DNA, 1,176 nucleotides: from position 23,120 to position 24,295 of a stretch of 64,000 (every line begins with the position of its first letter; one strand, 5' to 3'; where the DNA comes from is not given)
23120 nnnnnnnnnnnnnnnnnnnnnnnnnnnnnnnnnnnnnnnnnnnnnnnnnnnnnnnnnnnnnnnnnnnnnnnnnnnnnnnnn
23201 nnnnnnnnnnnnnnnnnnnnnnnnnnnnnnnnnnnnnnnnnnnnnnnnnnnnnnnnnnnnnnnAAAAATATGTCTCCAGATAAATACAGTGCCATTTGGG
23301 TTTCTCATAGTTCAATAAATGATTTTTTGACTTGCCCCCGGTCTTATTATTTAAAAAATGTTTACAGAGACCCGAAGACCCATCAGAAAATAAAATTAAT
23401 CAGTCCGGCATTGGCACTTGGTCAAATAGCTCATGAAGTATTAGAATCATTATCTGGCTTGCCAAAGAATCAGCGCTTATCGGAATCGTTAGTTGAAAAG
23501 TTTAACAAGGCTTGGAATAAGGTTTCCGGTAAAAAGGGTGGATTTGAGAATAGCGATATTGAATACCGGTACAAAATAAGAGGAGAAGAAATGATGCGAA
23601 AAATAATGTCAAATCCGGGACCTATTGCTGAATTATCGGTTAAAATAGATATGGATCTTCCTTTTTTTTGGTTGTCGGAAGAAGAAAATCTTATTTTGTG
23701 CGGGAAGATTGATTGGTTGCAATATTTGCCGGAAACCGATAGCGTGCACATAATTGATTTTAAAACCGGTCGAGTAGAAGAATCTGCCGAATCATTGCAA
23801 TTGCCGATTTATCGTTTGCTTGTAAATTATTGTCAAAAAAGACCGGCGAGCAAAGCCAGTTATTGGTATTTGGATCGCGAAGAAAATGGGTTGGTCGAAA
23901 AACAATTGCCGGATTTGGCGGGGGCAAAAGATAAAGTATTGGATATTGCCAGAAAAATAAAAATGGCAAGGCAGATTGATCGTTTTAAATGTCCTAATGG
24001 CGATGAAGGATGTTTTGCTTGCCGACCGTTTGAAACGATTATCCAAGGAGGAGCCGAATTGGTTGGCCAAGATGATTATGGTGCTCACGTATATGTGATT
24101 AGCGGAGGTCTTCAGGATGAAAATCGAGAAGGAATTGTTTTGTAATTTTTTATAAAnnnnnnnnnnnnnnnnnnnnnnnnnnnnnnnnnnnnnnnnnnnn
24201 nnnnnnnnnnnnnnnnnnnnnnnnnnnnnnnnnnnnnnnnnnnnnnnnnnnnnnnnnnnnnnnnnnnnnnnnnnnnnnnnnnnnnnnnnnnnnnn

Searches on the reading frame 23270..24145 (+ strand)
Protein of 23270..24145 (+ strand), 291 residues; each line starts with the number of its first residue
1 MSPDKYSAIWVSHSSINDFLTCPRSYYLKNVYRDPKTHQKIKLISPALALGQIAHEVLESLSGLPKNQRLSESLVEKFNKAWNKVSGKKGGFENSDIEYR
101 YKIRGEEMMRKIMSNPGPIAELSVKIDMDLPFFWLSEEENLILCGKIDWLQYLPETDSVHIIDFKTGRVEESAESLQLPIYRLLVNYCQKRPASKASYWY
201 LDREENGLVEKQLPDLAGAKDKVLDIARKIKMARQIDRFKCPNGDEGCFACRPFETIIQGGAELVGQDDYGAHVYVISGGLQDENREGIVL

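Call 3: search_protein_families(library=pfam, proteins=[window:23270-24145:+], max_evalue=0.1)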
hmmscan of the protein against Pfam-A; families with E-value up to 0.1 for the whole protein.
window:23270-24145:+ (291 aa): 4 families
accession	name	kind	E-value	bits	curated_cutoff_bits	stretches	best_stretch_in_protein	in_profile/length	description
PF12705.13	PDDEXK_1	-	2.6e-23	83.7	22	1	11-243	2-233/247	PD-(D/E)XK nuclease superfamily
PF08696.17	Dna2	-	0.001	19.3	22.4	1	10-83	55-120/204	DNA replication factor Dna2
PF01930.23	Cas_Cas4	-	0.017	15.6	22.7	0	145-251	54-152/160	Domain of unknown function DUF83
PF10926.14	DUF2800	-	0.034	13.8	21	1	11-182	4-157/368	Protein of unknown function (DUF2800)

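Call 4: search_protein_families(library=ncbifam, proteins=[window:23270-24145:+], max_evalue=1)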
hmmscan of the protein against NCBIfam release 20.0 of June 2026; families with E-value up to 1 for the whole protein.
window:23270-24145:+ (291 aa): 5 families
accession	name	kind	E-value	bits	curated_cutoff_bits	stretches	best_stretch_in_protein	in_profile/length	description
TIGR00372.1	cas4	equivalog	2.2e-06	27.7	65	2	13-69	3-50/180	CRISPR-associated protein Cas4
TIGR04328.1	cas4_PREFRAN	exception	0.0015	18.6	70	1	14-59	4-46/178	type V CRISPR-associated protein Cas4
TIGR02784.1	addA_alphas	equivalog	0.012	14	860.75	1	46-182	981-1111/1138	double-strand break repair helicase AddA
NF049935.1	cas4g_cas1g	exception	0.093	11.2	560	0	13-39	4-30/546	CRISPR-associated endonuclease Cas4g/Cas1g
NF010485.0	PRK13909.1-2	equivalog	0.23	9.6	650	1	146-204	847-902/909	RecB-like helicase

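Call 5: search_protein_families(library=padloc, proteins=[window:23270-24145:+], max_evalue=1)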
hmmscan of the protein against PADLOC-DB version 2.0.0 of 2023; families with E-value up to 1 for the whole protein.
window:23270-24145:+ (291 aa): 15 families
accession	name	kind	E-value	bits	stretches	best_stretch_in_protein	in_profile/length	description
PDLC01447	Cas4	-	6.8e-08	31.1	1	11-204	5-105/161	"CAS-I,CAS-II,CAS-III,CAS-IV,CAS-V,CAS-VI; acquisition_associated"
PDLC01250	Cas4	-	1.8e-07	29.6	2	13-88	3-65/168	"CAS-I,CAS-II,CAS-III,CAS-IV,CAS-V,CAS-VI; acquisition_associated"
PDLC02410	Aga_Cas4-like_Nuc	-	1.9e-07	29.2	1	154-229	144-217/255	Class II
PDLC00943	Cas4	-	5.7e-07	27.7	2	13-69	3-50/180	CRISPR-associated protein Cas4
PDLC00059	DruK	-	4e-06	24.3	1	6-252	4-229/326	PD-(D/E)XK nuclease superfamily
PDLC00058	DruK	-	3.6e-05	20.6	2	14-80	15-75/388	PD-(D/E)XK nuclease superfamily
PDLC00060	DruK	-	0.00011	19.7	2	11-61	2-48/347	PD-(D/E)XK nuclease superfamily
PDLC01611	Cas4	-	0.00026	19.3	1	141-251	53-150/158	"CAS-I,CAS-II,CAS-III,CAS-IV,CAS-V,CAS-VI; acquisition_associated"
PDLC00945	Cas4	-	0.00039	18.6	1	14-59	4-46/178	"CRISPR-associated protein Cas4, subtype PREFRAN"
PDLC02405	Aga_Cas4-like_Nuc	-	0.00085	16.7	1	152-234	149-230/270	Class II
PDLC02083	Cas4_II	-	0.00088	17.7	1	143-206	73-135/186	-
PDLC02406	Aga_Cas4-like_Nuc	-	0.0084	13.7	1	12-42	4-34/308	Class II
PDLC02035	Cas4d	-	0.009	13.5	1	11-33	6-28/196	-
PDLC02034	Cas4d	-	0.016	12.9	0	11-40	6-35/192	-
PDLC01747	Cas1g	-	0.038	10.6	1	138-231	58-153/523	-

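Call 6: search_protein_families(library=phrogs, proteins=[window:23270-24145:+], max_evalue=1)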
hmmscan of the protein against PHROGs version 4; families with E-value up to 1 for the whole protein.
window:23270-24145:+ (291 aa): 7 families
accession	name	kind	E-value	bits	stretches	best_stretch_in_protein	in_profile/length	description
phrog_69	-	DNA, RNA and nucleotide metabolism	1.2e-14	55.2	1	6-252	85-318/501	exonuclease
phrog_1218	-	DNA, RNA and nucleotide metabolism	3.8e-06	27.4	1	11-172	10-168/364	exonuclease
phrog_1870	-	DNA, RNA and nucleotide metabolism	0.0003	21.1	1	143-204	168-226/313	exonuclease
phrog_298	-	DNA, RNA and nucleotide metabolism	0.0038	17.6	1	140-218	163-240/293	exonuclease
phrog_412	-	DNA, RNA and nucleotide metabolism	0.015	15.5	0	106-166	247-304/440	exonuclease VIII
phrog_8097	-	DNA, RNA and nucleotide metabolism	0.044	13.5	0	144-184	104-145/598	exonuclease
phrog_466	-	DNA, RNA and nucleotide metabolism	0.087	13.1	1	143-182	273-315/446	exonuclease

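Call 8: find_homologous_proteins(query=window:23270-24145:+, max_evalue=1e-10)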
Query window:23270-24145:+ (291 aa): 6256 proteins with E <= 1e-10 among 7068 candidates; the best 120 are listed.
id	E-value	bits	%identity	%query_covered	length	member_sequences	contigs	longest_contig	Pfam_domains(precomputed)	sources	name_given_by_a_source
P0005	5.5e-183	625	92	100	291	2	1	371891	PF12705.14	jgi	-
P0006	5.1e-179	612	91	100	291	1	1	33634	PF12705.14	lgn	-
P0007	2.7e-161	554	82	100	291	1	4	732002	PF12705.14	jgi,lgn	jgi:CRISPR/Cas system-associated exonuclease Cas4 (RecB family)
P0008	9.6e-138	477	67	100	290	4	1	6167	PF12705.14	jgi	jgi:CRISPR/Cas system-associated exonuclease Cas4 (RecB family)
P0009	3.5e-137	475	67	100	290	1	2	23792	PF12705.14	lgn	-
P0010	1.3e-135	470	67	100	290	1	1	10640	PF12705.14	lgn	-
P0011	3.3e-134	465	68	100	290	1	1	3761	PF12705.14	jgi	jgi:ATP-dependent helicase/DNAse subunit B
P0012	9.8e-134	463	68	100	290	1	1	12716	PF12705.14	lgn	-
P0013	3.5e-132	458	67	100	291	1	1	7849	PF12705.14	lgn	-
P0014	4.8e-132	458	69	100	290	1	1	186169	PF12705.14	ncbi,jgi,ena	ncbi:MAG: PD-(D/E)XK nuclease family protein [Patescibacteria group bacterium]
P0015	9.6e-132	457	68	100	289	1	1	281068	PF12705.14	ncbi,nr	ncbi:MAG: PD-(D/E)XK nuclease family protein [Patescibacteria group bacterium]|nr:PD-(D/E)XK nucleas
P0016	1.7e-131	456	67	99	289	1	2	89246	PF12705.14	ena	-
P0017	1.7e-131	456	65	99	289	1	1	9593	PF12705.14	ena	-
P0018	4.8e-131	455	67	99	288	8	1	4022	PF12705.14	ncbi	-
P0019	6.0e-131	454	67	99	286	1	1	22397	PF12705.14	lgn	-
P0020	6.6e-131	454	68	100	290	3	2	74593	PF12705.14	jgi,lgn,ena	jgi:ATP-dependent helicase/DNAse subunit B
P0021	8.3e-131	454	66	100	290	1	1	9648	PF12705.14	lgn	-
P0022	1.1e-130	453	67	100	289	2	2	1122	PF12705.14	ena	-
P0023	1.3e-130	453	67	99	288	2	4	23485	PF12705.14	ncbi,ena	ncbi:MAG: PD-(D/E)XK nuclease family protein [Patescibacteria group bacterium]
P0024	1.9e-130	453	68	99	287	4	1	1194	PF12705.14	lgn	-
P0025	5.8e-130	451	66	99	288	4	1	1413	PF12705.14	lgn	-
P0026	7.6e-130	451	67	99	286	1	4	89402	PF12705.14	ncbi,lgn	-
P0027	8.3e-130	451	67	98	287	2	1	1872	PF12705.14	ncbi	-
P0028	1.4e-129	450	65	99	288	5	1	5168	PF12705.14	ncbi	-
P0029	1.6e-129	450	67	100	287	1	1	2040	PF12705.14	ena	-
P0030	2.0e-129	449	67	99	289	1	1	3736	PF12705.14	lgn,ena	-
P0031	2.4e-129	449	68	99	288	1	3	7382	PF01930.24,PF12705.14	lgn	-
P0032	3.2e-129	449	68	100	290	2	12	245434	PF12705.14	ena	-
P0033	3.6e-129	448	65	99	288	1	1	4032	PF12705.14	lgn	-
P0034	1.0e-128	447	66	100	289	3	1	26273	PF12705.14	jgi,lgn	jgi:ATP-dependent helicase/DNAse subunit B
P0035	1.6e-128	446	67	99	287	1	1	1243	PF12705.14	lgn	-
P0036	1.6e-128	446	67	99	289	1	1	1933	PF12705.14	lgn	-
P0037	1.8e-128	446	66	99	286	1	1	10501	PF12705.14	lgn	-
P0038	2.8e-128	446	65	100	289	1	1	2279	PF01930.24,PF12705.14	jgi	jgi:RecB family exonuclease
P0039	4.4e-128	445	65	99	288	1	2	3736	PF01930.24,PF12705.14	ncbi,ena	-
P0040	8.5e-128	444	67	99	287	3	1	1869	PF12705.14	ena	-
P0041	1.3e-127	443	64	99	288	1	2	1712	PF12705.14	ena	-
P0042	2.4e-127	443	65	100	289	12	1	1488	PF01930.24,PF12705.14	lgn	-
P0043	3.7e-127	442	65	99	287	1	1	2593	PF12705.14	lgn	-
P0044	4.2e-127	442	65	100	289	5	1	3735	PF01930.24,PF12705.14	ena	-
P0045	4.6e-127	442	65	100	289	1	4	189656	PF12705.14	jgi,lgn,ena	jgi:ATP-dependent helicase/DNAse subunit B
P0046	4.7e-127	442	65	99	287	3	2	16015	PF12705.14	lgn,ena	-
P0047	4.7e-127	442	64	100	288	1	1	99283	PF12705.14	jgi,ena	-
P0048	5.4e-127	441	68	99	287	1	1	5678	PF12705.14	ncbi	-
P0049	5.8e-127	441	64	99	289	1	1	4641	PF12705.14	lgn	-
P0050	8.2e-127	441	65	100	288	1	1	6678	PF12705.14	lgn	-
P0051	8.3e-127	441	65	99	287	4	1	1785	PF12705.14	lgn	-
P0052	9.1e-127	441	64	100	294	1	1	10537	PF12705.14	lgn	-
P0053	1.0e-126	440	66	99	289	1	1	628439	PF12705.14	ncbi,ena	-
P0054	1.0e-126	440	66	99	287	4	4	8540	PF12705.14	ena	-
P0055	1.3e-126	440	65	99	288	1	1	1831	PF12705.14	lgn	-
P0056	1.4e-126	440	64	99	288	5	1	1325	PF12705.14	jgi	jgi:CRISPR/Cas system-associated exonuclease Cas4 (RecB family)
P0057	1.4e-126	440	66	99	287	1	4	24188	PF12705.14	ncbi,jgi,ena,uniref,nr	ncbi:MAG: hypothetical protein A2754_00585 [Candidatus Magasanikbacteria bacterium RIFCSPHIGHO2_01_F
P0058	1.5e-126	440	65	100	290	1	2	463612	PF12705.14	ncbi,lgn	-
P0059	2.3e-126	439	65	99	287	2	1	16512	PF12705.14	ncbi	ncbi:MAG: PD-(D/E)XK nuclease family protein [Patescibacteria group bacterium]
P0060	3.0e-126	439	64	99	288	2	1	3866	PF12705.14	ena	-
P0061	5.6e-126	438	64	99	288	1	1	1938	PF12705.14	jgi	jgi:ATP-dependent helicase/DNAse subunit B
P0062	1.4e-125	437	65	99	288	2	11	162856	PF12705.14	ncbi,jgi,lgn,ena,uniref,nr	ncbi:MAG: hypothetical protein A2534_01595 [Candidatus Magasanikbacteria bacterium RIFOXYD2_FULL_39_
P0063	1.6e-125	437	66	99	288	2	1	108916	PF12705.14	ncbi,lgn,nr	ncbi:MAG TPA: PD-(D/E)XK nuclease family protein [Candidatus Udaeobacter sp.]|nr:PD-(D/E)XK nuclease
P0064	2.3e-125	436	64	100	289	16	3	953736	PF12705.14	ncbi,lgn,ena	-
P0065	2.4e-125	436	63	100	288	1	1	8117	PF12705.14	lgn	-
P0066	3.1e-125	436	65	99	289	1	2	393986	PF12705.14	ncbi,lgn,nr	ncbi:MAG: PD-(D/E)XK nuclease family protein [Candidatus Magasanikbacteria bacterium]|nr:PD-(D/E)XK 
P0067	3.3e-125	435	65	99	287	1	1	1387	PF12705.14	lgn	-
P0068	4.0e-125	435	65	99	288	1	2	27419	PF12705.14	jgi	jgi:CRISPR/Cas system-associated exonuclease Cas4 (RecB family)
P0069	4.5e-125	435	63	99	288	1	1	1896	PF12705.14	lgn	-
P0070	4.7e-125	435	65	99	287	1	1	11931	PF12705.14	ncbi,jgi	-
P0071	5.2e-125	435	65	100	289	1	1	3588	PF12705.14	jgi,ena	-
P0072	6.9e-125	434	63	100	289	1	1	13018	PF12705.14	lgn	-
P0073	8.3e-125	434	64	99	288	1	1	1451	PF12705.14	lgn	-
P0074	9.7e-125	434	64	99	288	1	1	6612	PF12705.14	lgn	-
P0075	1.4e-124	433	66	99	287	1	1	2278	PF12705.14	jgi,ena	-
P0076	1.9e-124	433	69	95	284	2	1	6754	PF12705.14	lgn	-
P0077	2.2e-124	433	64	99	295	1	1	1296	PF12705.14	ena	-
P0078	2.6e-124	433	63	100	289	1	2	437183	PF12705.14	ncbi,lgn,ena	-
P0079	2.8e-124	432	63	100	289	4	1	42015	PF01930.24,PF12705.14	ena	-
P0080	3.0e-124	432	66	95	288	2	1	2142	PF12705.14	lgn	-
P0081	3.3e-124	432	63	100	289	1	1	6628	PF12705.14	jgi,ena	-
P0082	4.0e-124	432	63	100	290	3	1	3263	PF12705.14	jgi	-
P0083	5.1e-124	432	63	99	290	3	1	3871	PF12705.14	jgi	-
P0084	7.4e-124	431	64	99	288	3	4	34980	PF12705.14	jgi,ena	-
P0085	1.0e-123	431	63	99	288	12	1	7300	PF12705.14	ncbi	-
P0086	1.2e-123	430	66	99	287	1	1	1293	PF12705.14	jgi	jgi:ATP-dependent helicase/DNAse subunit B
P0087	1.3e-123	430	64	99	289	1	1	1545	PF12705.14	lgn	-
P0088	1.3e-123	430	66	99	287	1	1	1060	PF12705.14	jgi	-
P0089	1.4e-123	430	63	99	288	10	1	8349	PF12705.14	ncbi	-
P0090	1.7e-123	430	63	100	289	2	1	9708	PF12705.14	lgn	-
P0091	2.0e-123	430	63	100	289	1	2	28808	PF12705.14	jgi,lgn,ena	-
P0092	2.3e-123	429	63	99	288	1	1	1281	PF12705.14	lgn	-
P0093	2.5e-123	429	64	100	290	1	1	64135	PF12705.14,PF08696.18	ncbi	-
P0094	4.1e-123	429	64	100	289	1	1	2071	PF12705.14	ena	-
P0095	5.2e-123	428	63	100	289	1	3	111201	PF12705.14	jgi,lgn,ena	jgi:ATP-dependent helicase/DNAse subunit B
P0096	5.8e-123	428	65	99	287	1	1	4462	PF12705.14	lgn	-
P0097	6.8e-123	428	64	99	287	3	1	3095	PF12705.14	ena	-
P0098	6.8e-123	428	64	99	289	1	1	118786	PF12705.14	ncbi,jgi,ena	ncbi:MAG: PD-(D/E)XK nuclease family protein [Candidatus Magasanikbacteria bacterium]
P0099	7.5e-123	428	63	100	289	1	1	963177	PF12705.14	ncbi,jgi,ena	ncbi:MAG: PD-(D/E)XK nuclease family protein [Patescibacteria group bacterium]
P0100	8.0e-123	428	63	99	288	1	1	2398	PF12705.14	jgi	jgi:ATP-dependent helicase/DNAse subunit B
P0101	9.4e-123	427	64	99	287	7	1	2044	PF12705.14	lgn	-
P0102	1.1e-122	427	66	99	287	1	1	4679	PF12705.14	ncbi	ncbi:MAG: PD-(D/E)XK nuclease family protein [bacterium]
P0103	1.6e-122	427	63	99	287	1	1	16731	PF12705.14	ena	-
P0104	1.7e-122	427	62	100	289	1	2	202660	PF12705.14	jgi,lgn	-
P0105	1.8e-122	426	63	100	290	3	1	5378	PF01930.24,PF12705.14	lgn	-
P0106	2.8e-122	426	63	99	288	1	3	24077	PF12705.14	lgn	-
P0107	3.0e-122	426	62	99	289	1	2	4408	PF12705.14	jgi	jgi:ATP-dependent helicase/DNAse subunit B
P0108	5.6e-122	425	62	99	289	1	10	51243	PF12705.14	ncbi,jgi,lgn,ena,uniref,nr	ncbi:MAG: hypothetical protein A2261_03175 [Candidatus Magasanikbacteria bacterium RIFOXYA2_FULL_44_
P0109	5.9e-122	425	62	100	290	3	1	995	PF12705.14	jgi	jgi:ATP-dependent helicase/DNAse subunit B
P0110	6.3e-122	425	62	99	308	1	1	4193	PF12705.14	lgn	-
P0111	8.2e-122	424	65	95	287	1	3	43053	PF12705.14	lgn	-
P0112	9.1e-122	424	62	99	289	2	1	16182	PF12705.14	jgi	-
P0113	9.7e-122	424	64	99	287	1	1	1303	PF12705.14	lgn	-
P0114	1.0e-121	424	66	99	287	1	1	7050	PF12705.14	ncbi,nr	ncbi:PD-(D/E)XK nuclease family protein [Patescibacteria group bacterium]|nr:PD-(D/E)XK nuclease fam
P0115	1.1e-121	424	66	99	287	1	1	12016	PF12705.14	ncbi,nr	ncbi:PD-(D/E)XK nuclease family protein [Patescibacteria group bacterium]|nr:PD-(D/E)XK nuclease fam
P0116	1.1e-121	424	63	99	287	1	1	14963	PF12705.14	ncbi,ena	-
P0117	1.3e-121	424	62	100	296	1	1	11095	PF12705.14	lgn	-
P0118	1.3e-121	424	64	99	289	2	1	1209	PF12705.14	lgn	-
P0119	1.6e-121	423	63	99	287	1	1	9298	PF12705.14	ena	-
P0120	1.7e-121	423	61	100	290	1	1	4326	PF12705.14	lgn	-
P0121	1.7e-121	423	61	100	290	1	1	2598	PF12705.14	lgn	-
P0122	1.8e-121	423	64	99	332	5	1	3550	PF12705.14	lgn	-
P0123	2.2e-121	423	63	100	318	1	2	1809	PF12705.14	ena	-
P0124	2.4e-121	423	63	99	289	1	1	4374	PF12705.14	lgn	-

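Call 12: find_encoding_contigs(protein=P0014, flank=6000, max_places=1)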
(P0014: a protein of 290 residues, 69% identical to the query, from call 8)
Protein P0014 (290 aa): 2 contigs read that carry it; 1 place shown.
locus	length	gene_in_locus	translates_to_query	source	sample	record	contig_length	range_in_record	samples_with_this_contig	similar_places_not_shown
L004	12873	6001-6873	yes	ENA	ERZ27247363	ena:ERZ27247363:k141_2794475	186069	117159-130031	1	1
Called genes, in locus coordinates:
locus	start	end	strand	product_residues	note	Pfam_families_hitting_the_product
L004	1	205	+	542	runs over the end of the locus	PF06418:CTP_synth_N, PF00117:GATase, PF07722:Peptidase_C26 (weak)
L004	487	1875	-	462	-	PF13727:CoA_binding_3 (faint), PF02397:Bac_transf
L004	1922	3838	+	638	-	PF00082:Peptidase_S8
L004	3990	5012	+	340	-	PF01370:Epimerase, PF01073:3Beta_HSD, PF07993:NAD_binding_4 (faint), PF16363:GDP_Man_Dehyd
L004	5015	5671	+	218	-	PF00535:Glycos_transf_2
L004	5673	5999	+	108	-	PF10066:DUF2304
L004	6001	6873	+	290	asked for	PF12705:PDDEXK_1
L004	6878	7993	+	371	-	PF13439:Glyco_transf_4, PF13579:Glyco_trans_4_4, PF00534:Glycos_transf_1, PF13692:Glyco_trans_1_4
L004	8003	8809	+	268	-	PF02353:CMAS (weak), PF13489:Methyltransf_23, PF07021:MetW, PF02390:Methyltransf_4 (weak), PF13847:Methyltransf_31, PF08241:Methyltransf_11, PF08242:Methyltransf_12, PF13649:Methyltransf_25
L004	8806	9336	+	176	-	-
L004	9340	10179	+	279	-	PF13098:Thioredoxin_2 (faint)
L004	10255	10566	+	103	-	PF12732:YtxH (faint)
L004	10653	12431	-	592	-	PF01368:DHH, PF02272:DHHA1, PF17768:RecJ_OB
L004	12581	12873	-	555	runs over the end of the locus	PF00009:GTP_EFTU, PF03144:GTP_EFTU_D2, PF14492:EFG_III (faint), PF00679:EFG_C, PF06421:LepA_C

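Call 13: find_encoding_contigs(protein=P0015, flank=6000, max_places=1)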
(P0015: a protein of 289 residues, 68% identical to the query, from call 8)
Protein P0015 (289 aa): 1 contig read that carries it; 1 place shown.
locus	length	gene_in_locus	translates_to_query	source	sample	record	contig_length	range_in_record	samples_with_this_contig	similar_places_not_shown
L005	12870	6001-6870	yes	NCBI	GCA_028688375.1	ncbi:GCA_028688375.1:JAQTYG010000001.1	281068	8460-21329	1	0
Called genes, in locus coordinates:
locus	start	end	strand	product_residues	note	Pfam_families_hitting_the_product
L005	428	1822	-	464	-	PF13727:CoA_binding_3 (faint), PF02397:Bac_transf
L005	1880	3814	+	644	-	PF00082:Peptidase_S8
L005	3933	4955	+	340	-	PF00106:adh_short (weak), PF01370:Epimerase, PF04321:RmlD_sub_bind (weak), PF01073:3Beta_HSD, PF07993:NAD_binding_4, PF16363:GDP_Man_Dehyd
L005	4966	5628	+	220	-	PF00535:Glycos_transf_2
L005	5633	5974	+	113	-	PF10066:DUF2304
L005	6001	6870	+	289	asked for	PF12705:PDDEXK_1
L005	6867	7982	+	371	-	PF13439:Glyco_transf_4, PF13579:Glyco_trans_4_4, PF20706:GT4-conflict (weak), PF00534:Glycos_transf_1, PF13692:Glyco_trans_1_4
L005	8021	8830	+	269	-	PF01209:Ubie_methyltran, PF13489:Methyltransf_23, PF07021:MetW (weak), PF13649:Methyltransf_25, PF13847:Methyltransf_31, PF08241:Methyltransf_11, PF08242:Methyltransf_12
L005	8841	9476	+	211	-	PF13439:Glyco_transf_4 (weak)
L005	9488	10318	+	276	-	PF13098:Thioredoxin_2 (faint)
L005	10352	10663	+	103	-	PF12732:YtxH (weak)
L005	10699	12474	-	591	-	PF01368:DHH, PF02272:DHHA1, PF17768:RecJ_OB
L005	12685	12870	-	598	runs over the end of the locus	PF00009:GTP_EFTU, PF22042:EF-G_D2 (weak), PF03144:GTP_EFTU_D2, PF00679:EFG_C, PF06421:LepA_C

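Call 14: find_encoding_contigs(protein=P0053, flank=6000, max_places=1)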
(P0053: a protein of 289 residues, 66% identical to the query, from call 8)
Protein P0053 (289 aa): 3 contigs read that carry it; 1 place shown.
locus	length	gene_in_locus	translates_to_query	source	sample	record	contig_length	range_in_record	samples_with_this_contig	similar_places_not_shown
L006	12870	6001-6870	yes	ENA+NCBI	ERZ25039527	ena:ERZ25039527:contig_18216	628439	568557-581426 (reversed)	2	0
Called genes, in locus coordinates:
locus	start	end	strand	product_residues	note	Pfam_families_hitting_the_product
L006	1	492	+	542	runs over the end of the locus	PF01656:CbiA (weak), PF06418:CTP_synth_N, PF00117:GATase, PF07722:Peptidase_C26 (weak)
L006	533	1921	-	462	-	PF13727:CoA_binding_3 (weak), PF02397:Bac_transf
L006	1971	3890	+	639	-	PF00082:Peptidase_S8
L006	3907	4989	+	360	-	PF00106:adh_short (faint), PF01073:3Beta_HSD, PF01370:Epimerase, PF04321:RmlD_sub_bind (weak), PF07993:NAD_binding_4 (faint), PF16363:GDP_Man_Dehyd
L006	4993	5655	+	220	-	PF00535:Glycos_transf_2, PF13641:Glyco_tranf_2_3 (weak)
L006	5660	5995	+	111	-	PF10066:DUF2304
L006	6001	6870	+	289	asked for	PF12705:PDDEXK_1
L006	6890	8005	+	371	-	PF13439:Glyco_transf_4, PF13579:Glyco_trans_4_4, PF00534:Glycos_transf_1, PF13692:Glyco_trans_1_4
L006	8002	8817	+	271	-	PF01209:Ubie_methyltran, PF13489:Methyltransf_23, PF05219:DREV (weak), PF07021:MetW, PF13649:Methyltransf_25, PF13847:Methyltransf_31, PF08241:Methyltransf_11, PF08242:Methyltransf_12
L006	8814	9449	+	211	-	PF13439:Glyco_transf_4 (weak)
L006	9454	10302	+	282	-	-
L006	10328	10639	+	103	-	PF12732:YtxH (weak)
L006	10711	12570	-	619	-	PF01368:DHH, PF02272:DHHA1, PF17768:RecJ_OB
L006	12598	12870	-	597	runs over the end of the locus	PF00009:GTP_EFTU, PF03144:GTP_EFTU_D2, PF00679:EFG_C, PF06421:LepA_C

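Call 15: find_encoding_contigs(protein=P0099, flank=6000, max_places=1)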
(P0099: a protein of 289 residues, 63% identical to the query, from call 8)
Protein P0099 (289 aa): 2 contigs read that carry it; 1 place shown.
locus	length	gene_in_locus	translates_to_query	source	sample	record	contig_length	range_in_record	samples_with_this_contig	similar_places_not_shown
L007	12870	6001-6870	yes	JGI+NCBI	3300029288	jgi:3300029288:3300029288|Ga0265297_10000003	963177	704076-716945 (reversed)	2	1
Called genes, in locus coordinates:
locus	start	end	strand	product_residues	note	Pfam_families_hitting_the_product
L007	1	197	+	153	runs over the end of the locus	-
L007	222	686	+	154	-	PF03073:TspO_MBR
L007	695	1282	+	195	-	PF14014:DUF4230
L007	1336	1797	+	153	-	PF01844:HNH (faint)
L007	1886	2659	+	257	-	PF02086:MethyltransfD12 (faint), PF01555:N6_N4_Mtase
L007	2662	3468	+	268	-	PF15515:MvaI_BcnI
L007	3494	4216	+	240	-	-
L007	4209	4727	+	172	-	-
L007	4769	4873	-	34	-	-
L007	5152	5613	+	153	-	PF03703:bPH_2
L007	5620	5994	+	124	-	-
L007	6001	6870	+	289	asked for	PF12705:PDDEXK_1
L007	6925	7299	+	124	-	-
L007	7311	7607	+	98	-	PF18893:DUF5652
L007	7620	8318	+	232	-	-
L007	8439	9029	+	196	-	PF00005:ABC_tran, PF13304:AAA_21 (faint)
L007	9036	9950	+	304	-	PF18075:FtsX_ECD, PF02687:FtsX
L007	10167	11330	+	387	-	PF00089:Trypsin, PF13365:Trypsin_2, PF13180:PDZ_2, PF17820:PDZ_6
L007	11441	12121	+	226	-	PF01476:LysM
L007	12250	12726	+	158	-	-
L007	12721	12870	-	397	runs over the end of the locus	-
